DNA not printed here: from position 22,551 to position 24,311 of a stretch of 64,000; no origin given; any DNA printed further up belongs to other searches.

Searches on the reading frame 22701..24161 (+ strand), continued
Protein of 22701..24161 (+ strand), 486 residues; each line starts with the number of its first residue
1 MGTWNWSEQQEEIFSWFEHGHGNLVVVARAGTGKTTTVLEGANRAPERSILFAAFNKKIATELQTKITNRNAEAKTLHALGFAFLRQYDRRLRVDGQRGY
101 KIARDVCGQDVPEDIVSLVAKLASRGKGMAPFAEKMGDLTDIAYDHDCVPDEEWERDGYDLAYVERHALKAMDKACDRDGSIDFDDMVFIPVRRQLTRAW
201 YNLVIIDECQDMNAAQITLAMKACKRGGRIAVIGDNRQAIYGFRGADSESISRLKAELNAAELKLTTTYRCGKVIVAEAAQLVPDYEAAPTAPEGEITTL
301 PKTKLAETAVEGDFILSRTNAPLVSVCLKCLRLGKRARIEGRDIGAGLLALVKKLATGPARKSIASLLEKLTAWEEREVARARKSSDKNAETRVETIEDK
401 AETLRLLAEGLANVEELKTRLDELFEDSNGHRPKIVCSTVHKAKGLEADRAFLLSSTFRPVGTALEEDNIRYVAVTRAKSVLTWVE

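Call 71: search_protein_families(library=ncbifam, proteins=[window:22701-24158:+], max_evalue=0.01)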
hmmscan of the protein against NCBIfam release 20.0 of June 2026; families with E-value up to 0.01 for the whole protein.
window:22701-24158:+ (486 aa): 15 families
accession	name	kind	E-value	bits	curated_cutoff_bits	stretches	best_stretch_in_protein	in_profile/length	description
TIGR01074.1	rep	equivalog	1.6e-22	79.5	951.45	2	19-283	12-290/668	DNA helicase Rep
TIGR01073.1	pcrA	equivalog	1.5e-21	76.5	911.2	1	18-283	14-293/725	DNA helicase PcrA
TIGR01075.1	uvrD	equivalog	2.9e-19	68.8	1144.45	1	20-283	16-292/715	DNA helicase II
NF008743.0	PRK11773.1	equivalog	1.4e-17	63.3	965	1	21-283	22-297/720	DNA helicase II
TIGR00609.1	recB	equivalog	4.3e-15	54.9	696.05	1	194-282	365-454/1175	exodeoxyribonuclease V subunit beta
NF008276.0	PRK11054.1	equivalog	2.1e-14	52.9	543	2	169-281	396-514/684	DNA helicase IV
NF008172.0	PRK10919.1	equivalog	1.8e-11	43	1168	1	180-283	179-291/673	DNA helicase Rep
NF008128.0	PRK10876.1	equivalog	7.4e-09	33.8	1697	1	197-285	374-463/1181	exodeoxyribonuclease V subunit beta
NF010485.0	PRK13909.1-2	equivalog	4.8e-08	31.7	650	1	232-279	372-420/909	RecB-like helicase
NF041464.1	HelD_BACSU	equivalog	3e-07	28.8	419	1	203-288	549-635/779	RNA polymerase recycling motor HelD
TIGR02784.1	addA_alphas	equivalog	3.6e-06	25.6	860.75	1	229-259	430-460/1138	double-strand break repair helicase AddA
TIGR02785.1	addA_Gpos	equivalog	7.5e-06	24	707.65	1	198-247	386-438/1234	helicase-exonuclease AddAB subunit AddA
NF010487.0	PRK13909.1-4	equivalog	2.2e-05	22.9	759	1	205-277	332-414/924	RecB-like helicase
TIGR02768.1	TraA_Ti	equivalog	9.5e-05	20.9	590.45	0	7-87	361-440/751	Ti-type conjugative transfer relaxase TraA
TIGR01448.2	helicase_RecD2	equivalog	0.0019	16.4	500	0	437-483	642-685/713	SF1B family DNA helicase RecD2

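Call 72: find_encoding_contigs(protein=P0007, flank=4000, max_places=1)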
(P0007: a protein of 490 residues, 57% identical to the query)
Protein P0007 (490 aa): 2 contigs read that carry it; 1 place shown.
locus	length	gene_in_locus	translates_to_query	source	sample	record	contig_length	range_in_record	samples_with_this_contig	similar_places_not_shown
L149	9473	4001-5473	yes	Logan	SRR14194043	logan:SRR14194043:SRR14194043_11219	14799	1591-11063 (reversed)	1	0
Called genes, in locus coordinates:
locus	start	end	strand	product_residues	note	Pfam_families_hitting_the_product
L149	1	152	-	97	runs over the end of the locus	-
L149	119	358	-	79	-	-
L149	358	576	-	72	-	-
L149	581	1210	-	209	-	-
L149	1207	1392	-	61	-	-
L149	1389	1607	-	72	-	-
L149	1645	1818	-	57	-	-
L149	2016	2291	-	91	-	-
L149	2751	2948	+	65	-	-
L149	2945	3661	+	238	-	-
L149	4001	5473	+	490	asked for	PF00580:UvrD-helicase, PF13245:AAA_19, PF13604:AAA_30 (weak), PF01443:Viral_helicase1 (faint), PF13361:UvrD_C, PF13538:UvrD_C_2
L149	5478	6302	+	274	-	-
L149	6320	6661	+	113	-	-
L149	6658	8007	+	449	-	PF13191:AAA_16 (faint), PF03796:DnaB_C, PF13481:AAA_25 (weak)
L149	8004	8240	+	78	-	-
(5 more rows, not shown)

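Call 73: find_encoding_contigs(protein=P0012, flank=4000, max_places=1)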
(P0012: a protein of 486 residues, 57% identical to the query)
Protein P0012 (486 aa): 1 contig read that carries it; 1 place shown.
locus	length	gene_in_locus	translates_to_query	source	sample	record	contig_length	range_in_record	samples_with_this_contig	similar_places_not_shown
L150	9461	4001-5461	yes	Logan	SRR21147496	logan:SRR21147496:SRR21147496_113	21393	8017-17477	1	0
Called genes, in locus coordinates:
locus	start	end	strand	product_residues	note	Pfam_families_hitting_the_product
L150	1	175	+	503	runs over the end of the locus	PF01293:PEPCK_ATP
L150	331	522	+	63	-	-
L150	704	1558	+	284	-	PF04542:Sigma70_r2, PF04539:Sigma70_r3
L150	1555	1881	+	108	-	-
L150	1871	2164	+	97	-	-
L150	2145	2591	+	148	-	-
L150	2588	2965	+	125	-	-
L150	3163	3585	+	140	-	-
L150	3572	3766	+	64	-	-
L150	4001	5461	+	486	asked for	PF00580:UvrD-helicase, PF13245:AAA_19, PF13604:AAA_30 (faint), PF01443:Viral_helicase1 (faint), PF13361:UvrD_C, PF13538:UvrD_C_2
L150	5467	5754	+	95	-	-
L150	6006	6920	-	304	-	PF24308:DUF7487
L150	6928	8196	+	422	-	-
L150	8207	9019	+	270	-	PF00303:Thymidylat_synt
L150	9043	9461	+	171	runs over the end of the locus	-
